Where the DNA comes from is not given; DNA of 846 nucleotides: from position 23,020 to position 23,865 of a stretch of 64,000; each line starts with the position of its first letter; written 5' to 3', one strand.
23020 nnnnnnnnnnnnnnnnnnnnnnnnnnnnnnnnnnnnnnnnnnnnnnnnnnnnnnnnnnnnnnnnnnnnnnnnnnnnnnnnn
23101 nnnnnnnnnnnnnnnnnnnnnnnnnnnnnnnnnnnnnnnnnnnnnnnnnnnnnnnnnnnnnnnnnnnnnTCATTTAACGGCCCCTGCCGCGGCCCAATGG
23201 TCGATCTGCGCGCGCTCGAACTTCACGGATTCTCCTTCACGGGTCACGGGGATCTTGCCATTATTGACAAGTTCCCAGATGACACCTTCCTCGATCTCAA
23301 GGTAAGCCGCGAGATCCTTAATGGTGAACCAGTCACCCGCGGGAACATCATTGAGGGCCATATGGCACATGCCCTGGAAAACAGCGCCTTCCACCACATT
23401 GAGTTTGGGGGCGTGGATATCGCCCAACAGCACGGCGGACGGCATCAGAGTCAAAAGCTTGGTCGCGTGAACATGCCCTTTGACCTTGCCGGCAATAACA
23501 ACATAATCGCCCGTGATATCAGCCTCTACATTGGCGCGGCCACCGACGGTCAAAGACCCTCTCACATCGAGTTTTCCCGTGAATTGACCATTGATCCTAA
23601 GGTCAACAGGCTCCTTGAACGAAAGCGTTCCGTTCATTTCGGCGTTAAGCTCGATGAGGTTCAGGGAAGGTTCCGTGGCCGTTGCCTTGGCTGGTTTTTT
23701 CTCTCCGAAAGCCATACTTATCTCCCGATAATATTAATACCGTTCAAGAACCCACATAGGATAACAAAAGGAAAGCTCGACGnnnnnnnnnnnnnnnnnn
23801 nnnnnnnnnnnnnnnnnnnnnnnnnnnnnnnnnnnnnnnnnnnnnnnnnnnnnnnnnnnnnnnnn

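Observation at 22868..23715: Bactofilin fused to an excisionase-type HTH, translationally coupled to a membrane-anchored HTH protein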

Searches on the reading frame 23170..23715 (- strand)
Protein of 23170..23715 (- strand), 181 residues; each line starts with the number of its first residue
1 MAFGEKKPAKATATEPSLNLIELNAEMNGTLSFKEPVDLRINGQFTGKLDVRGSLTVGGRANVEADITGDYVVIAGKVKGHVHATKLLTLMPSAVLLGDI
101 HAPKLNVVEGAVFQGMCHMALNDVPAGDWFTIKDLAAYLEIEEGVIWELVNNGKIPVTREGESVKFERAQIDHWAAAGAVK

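Call 4: search_protein_families(library=pfam, proteins=[window:23170-23715:-], max_evalue=1)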
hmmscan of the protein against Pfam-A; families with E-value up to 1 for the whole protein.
window:23170-23715:- (181 aa): 4 families
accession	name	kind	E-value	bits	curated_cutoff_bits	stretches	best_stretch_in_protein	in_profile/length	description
PF04519.19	Bactofilin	-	1.2e-23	83.6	27.9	1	20-117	2-97/98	Polymer-forming cytoskeletal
PF12728.13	HTH_17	-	7.8e-09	36.1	27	1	129-177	1-49/51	Helix-turn-helix domain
PF04357.19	TamB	-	0.064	12.9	22.4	1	11-79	114-176/381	TamB, inner membrane protein subunit of TAM complex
PF13591.12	MerR_2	-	0.21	11.9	29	1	130-172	1-43/84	MerR HTH family regulatory protein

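Call 5: search_protein_families(library=ncbifam, proteins=[window:23170-23715:-], max_evalue=1)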
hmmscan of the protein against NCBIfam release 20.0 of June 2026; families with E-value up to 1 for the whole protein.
window:23170-23715:- (181 aa): 2 families
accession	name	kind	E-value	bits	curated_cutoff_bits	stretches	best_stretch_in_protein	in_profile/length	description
NF047737.1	antiphage_MADS1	equivalog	2.9e-10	40.2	80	1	129-174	3-48/49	methylation-associated defense system helix-turn-helix domain-containing protein MAD1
TIGR01764.1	excise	domain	4.3e-08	33.4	28.8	1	129-176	1-48/49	excisionase family DNA-binding protein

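Call 6: find_homologous_proteins(query=window:23170-23715:-)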
Query window:23170-23715:- (181 aa): 186 proteins with E <= 0.001 among 319 candidates; the best 120 are listed.
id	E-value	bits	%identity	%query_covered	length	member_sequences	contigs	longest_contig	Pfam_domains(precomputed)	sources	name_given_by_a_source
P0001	1.9e-109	381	97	100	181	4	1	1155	PF12728.14,PF04519.20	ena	-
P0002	3.8e-98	345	90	100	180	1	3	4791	PF12728.14,PF04519.20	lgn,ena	-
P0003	2.1e-95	336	83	100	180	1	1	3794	PF12728.14,PF04519.20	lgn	-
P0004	8.8e-94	330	81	100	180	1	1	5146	PF12728.14,PF04519.20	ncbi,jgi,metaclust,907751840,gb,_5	metaclust:\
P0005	2.1e-93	329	81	100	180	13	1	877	PF12728.14,PF04519.20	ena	-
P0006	3.4e-93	328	82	100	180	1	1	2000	PF12728.14,PF04519.20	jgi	-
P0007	4.6e-92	325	81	100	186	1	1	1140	PF12728.14,PF04519.20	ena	-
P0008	9.3e-92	324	78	100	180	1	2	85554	PF12728.14,PF04519.20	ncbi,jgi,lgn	jgi:excisionase family DNA binding protein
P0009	2.5e-91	322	80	100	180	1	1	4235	PF12728.14,PF04519.20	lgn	-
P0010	7.5e-91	321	80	100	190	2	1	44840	PF12728.14,PF04519.20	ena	-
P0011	1.0e-90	320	78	100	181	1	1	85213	PF12728.14,PF04519.20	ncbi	-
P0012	1.1e-90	320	78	100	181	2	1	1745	PF12728.14,PF04519.20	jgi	jgi:excisionase family DNA binding protein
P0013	1.8e-90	320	78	100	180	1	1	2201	PF12728.14,PF04519.20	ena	-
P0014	1.8e-89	316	79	100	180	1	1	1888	PF12728.14,PF04519.20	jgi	jgi:cytoskeletal protein CcmA (bactofilin family)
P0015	7.5e-89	314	77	100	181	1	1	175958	PF12728.14,PF04519.20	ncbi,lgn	-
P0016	8.4e-86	304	77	100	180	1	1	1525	PF12728.14,PF04519.20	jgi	jgi:excisionase family DNA binding protein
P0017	3.0e-78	280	73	100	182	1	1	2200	PF04519.20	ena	-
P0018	1.6e-75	271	69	100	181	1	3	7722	PF04519.20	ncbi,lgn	ncbi:MAG: polymer-forming cytoskeletal protein [Candidatus Omnitrophota bacterium]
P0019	3.7e-73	263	71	100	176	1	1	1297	PF12728.14,PF04519.20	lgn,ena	-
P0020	2.4e-71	257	66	99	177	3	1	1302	PF12728.14,PF04519.20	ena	-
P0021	4.4e-71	256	65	100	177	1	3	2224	PF04519.20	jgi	jgi:excisionase family DNA binding protein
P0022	7.1e-71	256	66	100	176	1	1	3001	PF12728.14,PF04519.20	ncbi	-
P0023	8.3e-71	256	69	100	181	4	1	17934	PF04519.20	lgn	-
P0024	3.8e-70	253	64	100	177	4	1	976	PF12728.14,PF04519.20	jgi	jgi:excisionase family DNA binding protein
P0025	5.5e-70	253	66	100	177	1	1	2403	PF12728.14,PF04519.20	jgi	jgi:excisionase family DNA binding protein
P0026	6.8e-70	253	64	99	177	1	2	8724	PF12728.14,PF04519.20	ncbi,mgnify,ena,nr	ncbi:MAG: hypothetical protein GX606_05485 [Elusimicrobia bacterium]|mgnify:CR=1 FL=1|nr:hypothetica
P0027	7.4e-70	252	66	100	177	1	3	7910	PF12728.14,PF04519.20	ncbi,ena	-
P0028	1.5e-69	251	64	100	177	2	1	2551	PF12728.14,PF04519.20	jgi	jgi:excisionase family DNA binding protein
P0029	2.7e-69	251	66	100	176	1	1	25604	PF12728.14,PF04519.20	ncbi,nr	ncbi:MAG: polymer-forming cytoskeletal protein [Candidatus Omnitrophica bacterium]|nr:polymer-formin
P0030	4.1e-69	250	64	100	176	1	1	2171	PF12728.14,PF04519.20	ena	-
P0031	4.2e-69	250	67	100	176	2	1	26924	PF04519.20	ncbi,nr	ncbi:MAG: polymer-forming cytoskeletal protein [Candidatus Omnitrophica bacterium]|nr:polymer-formin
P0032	1.1e-68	249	67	100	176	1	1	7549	PF12728.14,PF04519.20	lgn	-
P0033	2.9e-68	247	64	100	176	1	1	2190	PF12728.14,PF04519.20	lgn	-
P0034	5.6e-68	246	64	100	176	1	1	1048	PF04519.20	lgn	-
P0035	1.3e-67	245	64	100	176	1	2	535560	PF12728.14,PF04519.20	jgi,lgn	jgi:excisionase family DNA binding protein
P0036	6.1e-67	243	66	100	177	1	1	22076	PF12728.14,PF04519.20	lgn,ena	-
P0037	8.3e-67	242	64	100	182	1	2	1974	PF12728.14,PF04519.20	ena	-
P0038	1.6e-66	242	65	100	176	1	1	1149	PF12728.14,PF04519.20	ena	-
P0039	2.2e-66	241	64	100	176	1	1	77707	PF04519.20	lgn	-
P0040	3.1e-66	241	65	100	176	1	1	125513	PF12728.14,PF04519.20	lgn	-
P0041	3.2e-66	241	62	100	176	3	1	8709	PF04519.20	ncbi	-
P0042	1.1e-65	239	65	100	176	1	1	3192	PF12728.14,PF04519.20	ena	-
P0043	1.1e-65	239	65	100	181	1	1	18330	PF12728.14,PF04519.20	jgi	jgi:excisionase family DNA binding protein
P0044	2.3e-65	238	65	100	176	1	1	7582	PF12728.14,PF04519.20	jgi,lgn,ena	-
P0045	4.3e-65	237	65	100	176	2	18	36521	PF12728.14,PF04519.20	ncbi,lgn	-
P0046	1.9e-64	235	64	100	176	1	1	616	PF12728.14,PF04519.20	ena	-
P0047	2.3e-64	235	63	100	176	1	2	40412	PF12728.14,PF04519.20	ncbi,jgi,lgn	-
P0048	1.7e-63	232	61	100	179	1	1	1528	PF12728.14,PF04519.20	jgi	jgi:excisionase family DNA binding protein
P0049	2.0e-63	231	63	100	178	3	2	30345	PF12728.14,PF04519.20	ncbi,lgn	-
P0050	7.8e-63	230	60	100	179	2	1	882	PF12728.14,PF04519.20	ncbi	-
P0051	3.5e-55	205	61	87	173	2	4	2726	PF12728.14,PF04519.20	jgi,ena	-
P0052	8.9e-55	203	63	87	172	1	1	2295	PF12728.14,PF04519.20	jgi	-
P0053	1.0e-54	203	59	100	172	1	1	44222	PF12728.14,PF04519.20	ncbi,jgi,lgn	-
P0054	2.4e-54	202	56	100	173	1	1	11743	PF12728.14,PF04519.20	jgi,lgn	-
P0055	2.5e-54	202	58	100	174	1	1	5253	PF12728.14,PF04519.20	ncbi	-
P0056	3.1e-54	202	58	98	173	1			PF12728.14,PF04519.20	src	-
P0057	3.7e-54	201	59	100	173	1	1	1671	PF12728.14,PF04519.20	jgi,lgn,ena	-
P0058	4.1e-54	201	57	100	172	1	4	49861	PF12728.14,PF04519.20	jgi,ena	-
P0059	5.2e-54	201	56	100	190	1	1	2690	PF12728.14,PF04519.20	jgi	jgi:excisionase family DNA binding protein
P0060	5.3e-54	201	59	87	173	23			PF12728.14,PF04519.20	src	-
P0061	5.3e-54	201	58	99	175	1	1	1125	PF12728.14,PF04519.20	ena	-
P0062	6.2e-54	201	61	87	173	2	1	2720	PF12728.14,PF04519.20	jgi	jgi:excisionase family DNA binding protein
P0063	1.4e-53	199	59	100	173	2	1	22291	PF12728.14,PF04519.20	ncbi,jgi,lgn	-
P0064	1.8e-53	199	57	100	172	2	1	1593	PF12728.14,PF04519.20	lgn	-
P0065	2.2e-53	199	62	87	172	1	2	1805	PF12728.14,PF04519.20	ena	-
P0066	2.5e-53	199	60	92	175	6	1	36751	PF12728.14,PF04519.20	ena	-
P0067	2.7e-53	198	56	99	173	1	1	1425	PF12728.14,PF04519.20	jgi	jgi:excisionase family DNA binding protein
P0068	3.6e-53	198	56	100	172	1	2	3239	PF12728.14,PF04519.20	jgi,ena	-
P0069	3.6e-53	198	56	100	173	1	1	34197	PF12728.14,PF04519.20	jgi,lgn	-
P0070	3.6e-53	198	56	100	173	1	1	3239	PF12728.14,PF04519.20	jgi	-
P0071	3.9e-53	198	61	87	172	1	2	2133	PF12728.14,PF04519.20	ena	-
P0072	5.1e-53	198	57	100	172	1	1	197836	PF12728.14,PF04519.20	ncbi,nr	ncbi:MAG: polymer-forming cytoskeletal protein [Candidatus Omnitrophica bacterium]|nr:polymer-formin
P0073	5.3e-53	198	61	87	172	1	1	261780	PF12728.14,PF04519.20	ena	-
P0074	5.3e-53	198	61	87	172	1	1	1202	PF12728.14,PF04519.20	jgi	jgi:excisionase family DNA binding protein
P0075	5.6e-53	197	56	100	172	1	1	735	PF12728.14,PF04519.20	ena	-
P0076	6.2e-53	197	63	87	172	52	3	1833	PF12728.14,PF04519.20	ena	-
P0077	6.7e-53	197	57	100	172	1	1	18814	PF12728.14,PF04519.20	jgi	jgi:excisionase family DNA binding protein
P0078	6.9e-53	197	55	100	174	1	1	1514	PF12728.14,PF04519.20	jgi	jgi:excisionase family DNA binding protein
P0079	7.0e-53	197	62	87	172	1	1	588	PF12728.14,PF04519.20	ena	-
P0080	7.2e-53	197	60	87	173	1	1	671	PF12728.14,PF04519.20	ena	-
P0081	9.2e-53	197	57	99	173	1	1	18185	PF12728.14,PF04519.20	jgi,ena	jgi:excisionase family DNA binding protein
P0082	1.4e-52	196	56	100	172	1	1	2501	PF12728.14,PF04519.20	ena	-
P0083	1.4e-52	196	61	87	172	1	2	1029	PF12728.14,PF04519.20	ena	-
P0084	1.5e-52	196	57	100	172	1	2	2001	PF12728.14,PF04519.20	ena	-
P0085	1.6e-52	196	55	100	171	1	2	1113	PF12728.14,PF04519.20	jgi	jgi:excisionase family DNA binding protein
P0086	1.7e-52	196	56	100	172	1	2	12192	PF12728.14,PF04519.20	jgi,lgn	-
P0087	2.1e-52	196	60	87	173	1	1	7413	PF12728.14,PF04519.20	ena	-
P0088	2.2e-52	196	56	100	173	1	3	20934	PF12728.14,PF04519.20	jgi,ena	-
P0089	2.4e-52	195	59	100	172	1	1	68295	PF12728.14,PF04519.20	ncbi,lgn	-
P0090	2.7e-52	195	56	100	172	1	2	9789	PF12728.14,PF04519.20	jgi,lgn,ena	-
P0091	2.9e-52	195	56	100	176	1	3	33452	PF12728.14,PF04519.20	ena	-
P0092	3.3e-52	195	54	100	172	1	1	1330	PF12728.14,PF04519.20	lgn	-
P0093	3.9e-52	195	56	99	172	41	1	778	PF12728.14,PF04519.20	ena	-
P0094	4.1e-52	195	55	100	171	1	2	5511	PF12728.14,PF04519.20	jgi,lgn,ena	-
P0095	4.7e-52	194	55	100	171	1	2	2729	PF12728.14,PF04519.20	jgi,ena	-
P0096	5.4e-52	194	55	100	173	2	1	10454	PF12728.14,PF04519.20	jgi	jgi:excisionase family DNA binding protein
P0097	6.2e-52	194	61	90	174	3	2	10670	PF12728.14,PF04519.20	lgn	-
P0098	7.1e-52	194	57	99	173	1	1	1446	PF12728.14,PF04519.20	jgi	jgi:excisionase family DNA binding protein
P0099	7.8e-52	194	54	100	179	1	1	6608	PF12728.14,PF04519.20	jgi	-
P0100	8.6e-52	194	58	100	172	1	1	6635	PF12728.14,PF04519.20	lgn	-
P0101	9.8e-52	193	57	98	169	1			PF12728.14,PF04519.20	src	-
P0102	1.1e-51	193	58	87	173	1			PF12728.14,PF04519.20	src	-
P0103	1.1e-51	193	57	100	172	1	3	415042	PF12728.14,PF04519.20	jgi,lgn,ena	jgi:excisionase family DNA binding protein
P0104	1.3e-51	193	56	99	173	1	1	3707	PF12728.14,PF04519.20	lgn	-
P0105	1.4e-51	193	55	100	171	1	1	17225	PF12728.14,PF04519.20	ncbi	-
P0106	1.9e-51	192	56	100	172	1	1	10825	PF12728.14,PF04519.20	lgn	-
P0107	2.0e-51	192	56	99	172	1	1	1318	PF12728.14,PF04519.20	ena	-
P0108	4.2e-51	191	55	100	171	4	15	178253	PF12728.14,PF04519.20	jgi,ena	jgi:excisionase family DNA binding protein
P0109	6.0e-51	191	55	100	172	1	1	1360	PF12728.14,PF04519.20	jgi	jgi:excisionase family DNA binding protein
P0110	1.1e-50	190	55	100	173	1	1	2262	PF12728.14,PF04519.20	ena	-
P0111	1.4e-50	190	54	100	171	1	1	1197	PF12728.14,PF04519.20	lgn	-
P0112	1.5e-50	190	54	100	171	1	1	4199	PF12728.14,PF04519.20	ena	-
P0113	1.6e-50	189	52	95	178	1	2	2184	PF12728.14,PF04519.20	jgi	-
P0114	1.8e-50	189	54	90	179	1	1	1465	PF12728.14,PF04519.20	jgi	-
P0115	2.2e-50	189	56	100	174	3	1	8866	PF12728.14,PF04519.20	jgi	jgi:excisionase family DNA binding protein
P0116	2.2e-50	189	54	99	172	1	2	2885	PF12728.14,PF04519.20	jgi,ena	-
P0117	2.4e-50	189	55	100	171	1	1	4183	PF12728.14,PF04519.20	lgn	-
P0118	2.7e-50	189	59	87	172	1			PF12728.14,PF04519.20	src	-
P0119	3.1e-50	189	55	100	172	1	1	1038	PF12728.14,PF04519.20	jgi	-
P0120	3.3e-50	188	54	100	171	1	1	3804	PF12728.14,PF04519.20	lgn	-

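Call 8: find_encoding_contigs(protein=P0035, flank=5000, max_places=2)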
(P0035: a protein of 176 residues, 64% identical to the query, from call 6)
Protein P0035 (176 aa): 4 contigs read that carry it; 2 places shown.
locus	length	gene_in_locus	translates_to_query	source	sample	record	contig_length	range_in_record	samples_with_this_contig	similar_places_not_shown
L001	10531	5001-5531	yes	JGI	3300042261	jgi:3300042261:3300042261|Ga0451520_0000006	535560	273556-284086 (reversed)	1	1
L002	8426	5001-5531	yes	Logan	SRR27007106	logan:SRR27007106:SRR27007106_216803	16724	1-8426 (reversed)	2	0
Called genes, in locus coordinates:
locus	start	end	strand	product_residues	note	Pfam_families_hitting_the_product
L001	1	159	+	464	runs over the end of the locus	PF01425:Amidase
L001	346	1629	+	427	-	PF02934:GatB_N, PF02637:GatB_Yqey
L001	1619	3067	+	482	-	PF22694:CtpB_N-like (weak), PF00595:PDZ (weak), PF13180:PDZ_2, PF17820:PDZ_6, PF03572:Peptidase_S41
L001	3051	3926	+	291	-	PF04748:Polysacc_deac_2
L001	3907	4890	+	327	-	PF02543:Carbam_trans_N (faint), PF00814:TsaD, PF22521:HypF_C_2 (weak)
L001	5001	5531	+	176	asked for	PF04519:Bactofilin, PF12728:HTH_17 (weak)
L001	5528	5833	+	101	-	PF12728:HTH_17 (weak)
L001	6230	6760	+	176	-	PF00565:SNase (weak)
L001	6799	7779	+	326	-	PF01171:ATP_bind_3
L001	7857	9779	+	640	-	PF06068:TIP49 (weak), PF00004:AAA, PF07728:AAA_5 (weak), PF13191:AAA_16 (faint), PF17862:AAA_lid_3, PF01434:Peptidase_M41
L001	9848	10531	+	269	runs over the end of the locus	PF00809:Pterin_bind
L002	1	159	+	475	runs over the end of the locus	PF01425:Amidase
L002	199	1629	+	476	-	PF02934:GatB_N, PF02637:GatB_Yqey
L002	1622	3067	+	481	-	PF22694:CtpB_N-like (weak), PF00595:PDZ (weak), PF13180:PDZ_2, PF17820:PDZ_6, PF03572:Peptidase_S41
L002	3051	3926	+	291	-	PF04748:Polysacc_deac_2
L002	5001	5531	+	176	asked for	PF04519:Bactofilin, PF12728:HTH_17 (weak)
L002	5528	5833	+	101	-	PF12728:HTH_17 (weak)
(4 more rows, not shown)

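Call 9: find_encoding_contigs(protein=P0103, flank=5000, max_places=2)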
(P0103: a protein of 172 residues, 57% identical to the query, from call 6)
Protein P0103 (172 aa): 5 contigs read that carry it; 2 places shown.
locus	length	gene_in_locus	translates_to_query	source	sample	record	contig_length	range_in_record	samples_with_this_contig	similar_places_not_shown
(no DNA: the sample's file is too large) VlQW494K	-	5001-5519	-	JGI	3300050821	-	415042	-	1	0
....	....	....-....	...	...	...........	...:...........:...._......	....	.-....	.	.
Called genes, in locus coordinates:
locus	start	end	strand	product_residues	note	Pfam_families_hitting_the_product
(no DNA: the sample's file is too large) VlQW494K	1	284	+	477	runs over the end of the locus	PF01425:Amidase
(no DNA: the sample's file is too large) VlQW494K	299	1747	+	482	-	PF02934:GatB_N, PF02637:GatB_Yqey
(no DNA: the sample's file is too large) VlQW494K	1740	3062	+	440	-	PF22694:CtpB_N-like (weak), PF00595:PDZ, PF13180:PDZ_2, PF17820:PDZ_6, PF03572:Peptidase_S41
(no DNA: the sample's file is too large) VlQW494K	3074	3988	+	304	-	PF04748:Polysacc_deac_2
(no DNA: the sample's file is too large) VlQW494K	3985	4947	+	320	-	PF00814:TsaD, PF22521:HypF_C_2 (weak)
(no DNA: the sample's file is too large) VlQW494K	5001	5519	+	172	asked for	PF04519:Bactofilin, PF12728:HTH_17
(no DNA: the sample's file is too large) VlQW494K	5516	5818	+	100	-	PF12728:HTH_17 (weak)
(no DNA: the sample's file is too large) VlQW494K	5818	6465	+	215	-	PF13102:Phage_int_SAM_5 (weak)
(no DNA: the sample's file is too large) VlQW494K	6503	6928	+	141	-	PF00436:SSB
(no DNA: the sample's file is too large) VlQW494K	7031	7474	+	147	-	PF13441:Gly-zipper_YMGG, PF05433:Rick_17kDa_Anti (weak), PF27507:DjlA_TM (faint), PF13488:Gly-zipper_Omp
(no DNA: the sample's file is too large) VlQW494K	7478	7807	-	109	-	PF04342:DMT_6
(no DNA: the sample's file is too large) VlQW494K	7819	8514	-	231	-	PF00089:Trypsin, PF13365:Trypsin_2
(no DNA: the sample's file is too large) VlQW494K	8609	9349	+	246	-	PF01618:MotA_ExbB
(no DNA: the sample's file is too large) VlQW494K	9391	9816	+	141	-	PF02472:ExbD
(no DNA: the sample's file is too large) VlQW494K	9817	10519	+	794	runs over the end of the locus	PF21545:T7SS_EccA1_N (faint), PF25058:ARM_TT21 (faint), PF07719:TPR_2 (faint), PF09976:TPR_21 (faint), PF12895:ANAPC3 (faint), PF13174:TPR_6 (faint), PF13424:TPR_12 (faint), PF13428:TPR_14 (faint), +8 more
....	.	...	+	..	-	?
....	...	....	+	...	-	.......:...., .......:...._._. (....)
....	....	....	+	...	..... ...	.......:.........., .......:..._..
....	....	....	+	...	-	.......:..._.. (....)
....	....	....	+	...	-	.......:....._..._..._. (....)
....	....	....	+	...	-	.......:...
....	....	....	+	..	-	?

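Call 10: find_encoding_contigs(protein=P0015, flank=5000, max_places=2)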
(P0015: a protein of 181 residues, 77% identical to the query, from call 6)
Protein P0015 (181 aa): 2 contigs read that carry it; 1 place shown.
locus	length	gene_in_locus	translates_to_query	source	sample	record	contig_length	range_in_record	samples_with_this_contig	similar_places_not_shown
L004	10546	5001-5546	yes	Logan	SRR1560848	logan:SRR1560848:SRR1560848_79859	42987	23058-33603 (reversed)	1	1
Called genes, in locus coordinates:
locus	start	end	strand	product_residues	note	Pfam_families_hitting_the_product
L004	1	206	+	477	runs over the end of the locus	PF01425:Amidase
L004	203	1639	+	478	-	PF02934:GatB_N, PF02637:GatB_Yqey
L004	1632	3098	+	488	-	PF22694:CtpB_N-like (weak), PF00595:PDZ, PF13180:PDZ_2, PF17820:PDZ_6, PF03572:Peptidase_S41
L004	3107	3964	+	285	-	PF04748:Polysacc_deac_2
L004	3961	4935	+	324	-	PF02543:Carbam_trans_N (faint), PF00814:TsaD, PF22521:HypF_C_2 (weak)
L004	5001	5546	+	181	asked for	PF04519:Bactofilin, PF12728:HTH_17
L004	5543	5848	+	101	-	PF12728:HTH_17 (weak)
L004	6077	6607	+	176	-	PF00565:SNase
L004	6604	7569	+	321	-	PF01171:ATP_bind_3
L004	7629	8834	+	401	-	-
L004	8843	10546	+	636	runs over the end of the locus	PF06480:FtsH_ext (weak), PF13401:AAA_22 (faint), PF06068:TIP49 (weak), PF00004:AAA, PF07728:AAA_5 (weak), PF17862:AAA_lid_3, PF01434:Peptidase_M41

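Call 20: find_related_loci(query=A1, collection=genome_contigs, flank=6000)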
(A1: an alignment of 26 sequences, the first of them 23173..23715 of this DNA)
Query A1 (181 aa) in genome_contigs; peptide patterns used: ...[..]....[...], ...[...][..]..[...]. (x = any residue, [..] = any of these).
168 stretches matched a pattern; 151 encode a relative of the query (tblastn E <= 1e-3); the best 80 are kept; 80 distinct loci.
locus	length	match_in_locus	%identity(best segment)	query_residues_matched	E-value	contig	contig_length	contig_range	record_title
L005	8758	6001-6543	92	1-181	8e-111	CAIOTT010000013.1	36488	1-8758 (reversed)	MAG: Candidatus Omnitrophica bacterium isolate Ki2-D4_bin-0675 genome assembly, contig: bin-0675:13/74, whole genome sho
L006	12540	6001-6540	82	1-181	2e-100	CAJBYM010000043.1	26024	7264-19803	MAG: Candidatus Omnitrophica bacterium isolate Loc090907-5m_bin-489 genome assembly, contig: bin-489:043/139, whole geno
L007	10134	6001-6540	78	1-181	5e-97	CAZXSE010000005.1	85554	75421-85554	MAG TPA_asm: uncultured Planctomycetales bacterium isolate binchicken_co154_760 genome assembly, contig: NODE_222_length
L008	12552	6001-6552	76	1-181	2e-90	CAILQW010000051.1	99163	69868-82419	MAG: Candidatus Omnitrophica bacterium isolate AM4_bin-704 genome assembly, contig: bin-704:51/67, whole genome shotgun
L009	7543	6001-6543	69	1-181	2e-82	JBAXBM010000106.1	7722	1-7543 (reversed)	MAG: Candidatus Omnitrophota bacterium isolate ELA167 MAG167_106, whole genome shotgun sequence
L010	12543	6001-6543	71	1-181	1e-77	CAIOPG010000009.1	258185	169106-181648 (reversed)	MAG: Candidatus Omnitrophica bacterium isolate Umea1p4_bin-199 genome assembly, contig: bin-199:09/20, whole genome shot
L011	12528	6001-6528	68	1-181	2e-77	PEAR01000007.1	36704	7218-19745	MAG: Candidatus Omnitrophota bacterium isolate Cal1bin1 scaffold21, whole genome shotgun sequence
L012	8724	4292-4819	64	1-180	5e-77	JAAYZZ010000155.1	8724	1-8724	MAG: Elusimicrobia bacterium isolate AS06rmzACSIP_371 429316_AS06, whole genome shotgun sequence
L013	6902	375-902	67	1-181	3e-76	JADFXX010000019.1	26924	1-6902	MAG: Candidatus Omnitrophota bacterium isolate nDJH2bin18 nDJH2_bin18_NODE_19_length_26924_cov_65.845542, whole genome s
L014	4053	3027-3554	63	1-181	8e-76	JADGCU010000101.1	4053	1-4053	MAG: Candidatus Omnitrophota bacterium isolate nXXbin4 nXX_bin4_NODE_3474_length_4053_cov_3.949725, whole genome shotgun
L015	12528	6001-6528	66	1-181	7e-75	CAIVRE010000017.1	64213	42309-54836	MAG: Candidatus Omnitrophica bacterium isolate AM-lipid-02-D9_bin-0629 genome assembly, contig: bin-0629:17/34, whole ge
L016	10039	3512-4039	65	1-181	1e-74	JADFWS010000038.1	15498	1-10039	MAG: Candidatus Omnitrophota bacterium isolate nCal2bin1 nCal2_bin1_NODE_38_length_15498_cov_4.261786, whole genome shot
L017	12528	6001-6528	62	1-181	8e-74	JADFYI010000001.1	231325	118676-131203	MAG: Candidatus Omnitrophota bacterium isolate nDJH6bin28 nDJH6_bin28_NODE_11_length_231325_cov_10.144511, whole genome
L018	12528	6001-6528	65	1-181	6e-72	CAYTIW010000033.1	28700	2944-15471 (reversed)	MAG TPA_asm: uncultured Planctomycetales bacterium isolate binchicken_co115_236 genome assembly, contig: NODE_2713_lengt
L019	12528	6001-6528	63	1-181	3e-72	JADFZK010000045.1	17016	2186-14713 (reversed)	MAG: Candidatus Omnitrophota bacterium isolate nHGRbin18 nHGR_bin18_NODE_1151_length_17016_cov_8.468369, whole genome sh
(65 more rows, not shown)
